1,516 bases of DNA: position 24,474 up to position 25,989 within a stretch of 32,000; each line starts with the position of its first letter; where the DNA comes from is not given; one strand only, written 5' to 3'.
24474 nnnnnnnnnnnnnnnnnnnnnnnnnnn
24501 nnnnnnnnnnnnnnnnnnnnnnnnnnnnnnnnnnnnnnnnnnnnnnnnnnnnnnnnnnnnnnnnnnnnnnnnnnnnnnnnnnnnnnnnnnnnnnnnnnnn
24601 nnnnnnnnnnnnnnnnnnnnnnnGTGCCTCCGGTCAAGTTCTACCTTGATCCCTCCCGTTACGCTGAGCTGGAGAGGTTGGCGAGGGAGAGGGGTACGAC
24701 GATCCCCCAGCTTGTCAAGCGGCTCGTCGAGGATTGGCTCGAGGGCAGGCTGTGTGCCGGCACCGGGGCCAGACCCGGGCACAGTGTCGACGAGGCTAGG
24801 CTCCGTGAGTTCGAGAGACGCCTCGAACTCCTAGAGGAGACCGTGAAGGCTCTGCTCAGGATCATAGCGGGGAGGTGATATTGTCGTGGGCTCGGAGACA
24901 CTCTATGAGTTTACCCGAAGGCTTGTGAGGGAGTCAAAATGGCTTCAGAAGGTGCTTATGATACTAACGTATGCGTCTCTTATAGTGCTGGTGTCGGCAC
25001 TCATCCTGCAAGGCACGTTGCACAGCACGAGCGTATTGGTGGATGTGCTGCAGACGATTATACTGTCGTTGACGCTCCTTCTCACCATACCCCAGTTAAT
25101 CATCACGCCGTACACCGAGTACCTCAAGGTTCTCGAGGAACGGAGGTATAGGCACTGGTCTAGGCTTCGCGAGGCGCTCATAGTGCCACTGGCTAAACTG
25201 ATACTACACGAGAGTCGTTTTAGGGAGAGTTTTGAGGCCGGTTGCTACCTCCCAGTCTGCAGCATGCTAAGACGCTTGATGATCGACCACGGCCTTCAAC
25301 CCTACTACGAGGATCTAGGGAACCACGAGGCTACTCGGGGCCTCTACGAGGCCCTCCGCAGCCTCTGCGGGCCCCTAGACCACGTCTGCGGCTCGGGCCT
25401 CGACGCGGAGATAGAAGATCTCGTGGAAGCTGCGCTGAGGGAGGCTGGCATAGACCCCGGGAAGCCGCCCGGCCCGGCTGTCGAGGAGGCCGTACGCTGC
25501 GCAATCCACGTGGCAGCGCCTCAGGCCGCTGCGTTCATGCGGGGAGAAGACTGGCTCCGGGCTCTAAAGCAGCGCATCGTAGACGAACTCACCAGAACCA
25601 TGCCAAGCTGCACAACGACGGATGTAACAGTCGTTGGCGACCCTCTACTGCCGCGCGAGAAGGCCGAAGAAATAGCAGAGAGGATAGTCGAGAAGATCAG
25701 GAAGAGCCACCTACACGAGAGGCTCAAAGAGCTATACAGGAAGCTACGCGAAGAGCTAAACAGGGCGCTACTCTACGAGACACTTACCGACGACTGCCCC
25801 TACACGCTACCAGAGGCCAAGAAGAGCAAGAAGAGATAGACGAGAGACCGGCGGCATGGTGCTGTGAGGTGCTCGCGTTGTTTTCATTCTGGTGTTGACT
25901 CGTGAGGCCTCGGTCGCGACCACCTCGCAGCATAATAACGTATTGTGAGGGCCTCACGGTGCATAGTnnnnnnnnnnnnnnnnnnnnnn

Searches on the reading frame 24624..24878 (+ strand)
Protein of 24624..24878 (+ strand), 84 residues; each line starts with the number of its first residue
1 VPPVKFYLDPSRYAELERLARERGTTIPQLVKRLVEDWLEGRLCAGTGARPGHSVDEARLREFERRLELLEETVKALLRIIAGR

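Call 34: find_homologous_proteins(query=window:24624-24875:+, max_evalue=0.01)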
Query seq(84 aa) (84 aa): 5 proteins with E <= 0.01 among 14 candidates.
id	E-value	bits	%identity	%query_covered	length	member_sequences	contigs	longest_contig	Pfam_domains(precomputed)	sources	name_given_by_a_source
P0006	4.4e-47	175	99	100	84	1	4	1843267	PF01402.28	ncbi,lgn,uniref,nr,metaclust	ncbi:hypothetical protein Pyrfu_0325 [Pyrolobus fumarii 1A]|uniref:Ribbon-helix-helix protein CopG d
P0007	3.3e-37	144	82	100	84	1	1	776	PF01402.28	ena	-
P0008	9.8e-33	129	74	100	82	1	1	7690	PF01402.28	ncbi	-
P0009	5.0e-31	124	76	100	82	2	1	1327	-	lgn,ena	-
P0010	7.5e-31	123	79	100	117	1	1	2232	-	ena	-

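Call 35: find_encoding_contigs(protein=P0007, flank=5000)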
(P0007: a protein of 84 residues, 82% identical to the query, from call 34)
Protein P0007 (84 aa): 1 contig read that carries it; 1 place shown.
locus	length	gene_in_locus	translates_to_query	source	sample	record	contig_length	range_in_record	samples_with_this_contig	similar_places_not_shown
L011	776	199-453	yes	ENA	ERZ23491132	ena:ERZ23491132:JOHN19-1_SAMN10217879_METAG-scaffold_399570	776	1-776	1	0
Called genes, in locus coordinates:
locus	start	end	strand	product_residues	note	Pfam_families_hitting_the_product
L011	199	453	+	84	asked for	PF01402:RHH_1 (faint)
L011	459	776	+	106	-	?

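Call 36: find_encoding_contigs(protein=P0008, flank=8000)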
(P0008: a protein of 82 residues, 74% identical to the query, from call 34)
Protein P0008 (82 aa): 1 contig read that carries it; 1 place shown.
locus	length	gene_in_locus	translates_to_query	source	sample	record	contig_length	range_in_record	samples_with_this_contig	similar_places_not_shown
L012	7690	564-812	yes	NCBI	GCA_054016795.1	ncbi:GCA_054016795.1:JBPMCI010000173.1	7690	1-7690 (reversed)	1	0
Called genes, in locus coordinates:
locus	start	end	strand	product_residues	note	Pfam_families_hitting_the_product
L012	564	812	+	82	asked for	PF01402:RHH_1 (faint)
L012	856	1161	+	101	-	PF27273:MJ0235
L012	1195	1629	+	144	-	PF20126:TumE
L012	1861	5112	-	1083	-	PF01935:DUF87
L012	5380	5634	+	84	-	-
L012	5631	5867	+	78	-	PF21983:NikA-like (weak)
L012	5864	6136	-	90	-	-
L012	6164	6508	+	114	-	-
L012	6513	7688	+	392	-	?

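Call 37: find_encoding_contigs(protein=P0009, flank=5000)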
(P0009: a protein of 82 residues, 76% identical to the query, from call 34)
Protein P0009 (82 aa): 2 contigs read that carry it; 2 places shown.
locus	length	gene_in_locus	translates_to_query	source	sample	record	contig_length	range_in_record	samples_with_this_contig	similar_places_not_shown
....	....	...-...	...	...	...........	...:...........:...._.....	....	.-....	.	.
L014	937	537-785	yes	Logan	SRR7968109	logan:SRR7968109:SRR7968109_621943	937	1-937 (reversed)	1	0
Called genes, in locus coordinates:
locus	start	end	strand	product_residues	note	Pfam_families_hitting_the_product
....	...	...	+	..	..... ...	-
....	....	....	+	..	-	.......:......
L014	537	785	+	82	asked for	-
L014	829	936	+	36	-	?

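Call 38: find_encoding_contigs(protein=P0010, flank=5000)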
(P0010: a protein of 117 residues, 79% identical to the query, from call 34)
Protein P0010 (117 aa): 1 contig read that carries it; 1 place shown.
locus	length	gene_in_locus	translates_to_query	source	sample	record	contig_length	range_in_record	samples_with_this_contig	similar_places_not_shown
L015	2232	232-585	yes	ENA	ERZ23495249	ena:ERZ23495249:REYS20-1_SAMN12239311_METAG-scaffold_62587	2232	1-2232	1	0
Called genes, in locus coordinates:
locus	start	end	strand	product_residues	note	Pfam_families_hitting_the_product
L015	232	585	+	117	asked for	-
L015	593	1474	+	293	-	-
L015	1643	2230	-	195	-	?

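Call 74: search_protein_families(library=ncbifam, proteins=[window:24624-24878:+], max_evalue=0.01)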
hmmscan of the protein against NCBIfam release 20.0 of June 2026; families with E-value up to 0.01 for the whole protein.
window:24624-24878:+ (84 aa): 0 families

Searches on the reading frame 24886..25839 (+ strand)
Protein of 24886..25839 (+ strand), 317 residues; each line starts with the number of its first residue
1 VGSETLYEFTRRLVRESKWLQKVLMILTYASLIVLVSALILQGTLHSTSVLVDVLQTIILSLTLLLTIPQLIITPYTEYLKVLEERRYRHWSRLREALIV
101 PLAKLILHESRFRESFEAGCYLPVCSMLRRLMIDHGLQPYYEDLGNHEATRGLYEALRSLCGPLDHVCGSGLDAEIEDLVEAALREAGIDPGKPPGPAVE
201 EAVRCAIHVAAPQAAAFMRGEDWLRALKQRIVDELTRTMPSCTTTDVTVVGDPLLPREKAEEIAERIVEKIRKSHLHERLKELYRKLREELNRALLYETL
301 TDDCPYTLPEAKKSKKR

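Call 10: search_protein_families(library=pfam, proteins=[window:24886-25839:+], max_evalue=0.01)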
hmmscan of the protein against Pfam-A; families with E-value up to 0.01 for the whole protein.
window:24886-25839:+ (317 aa): 0 families

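Call 49: search_protein_families(library=phrogs, proteins=[window:24886-25839:+], max_evalue=0.001)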
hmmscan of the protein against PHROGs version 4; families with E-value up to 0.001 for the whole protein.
window:24886-25839:+ (317 aa): 0 families

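Call 72: search_solved_structures(query=window:24886-25839:+, max_evalue=1)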
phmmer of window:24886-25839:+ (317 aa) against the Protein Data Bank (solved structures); distinct sequences matched with E-value up to 1: 1.
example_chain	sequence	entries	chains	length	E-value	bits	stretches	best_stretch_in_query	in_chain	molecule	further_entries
6lfz_A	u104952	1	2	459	0.17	14.3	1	261-308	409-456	SbCGTb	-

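Call 74: search_protein_families(library=ncbifam, proteins=[window:24886-25839:+], max_evalue=0.01)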
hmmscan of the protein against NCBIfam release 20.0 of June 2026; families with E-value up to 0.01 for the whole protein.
window:24886-25839:+ (317 aa): 0 families
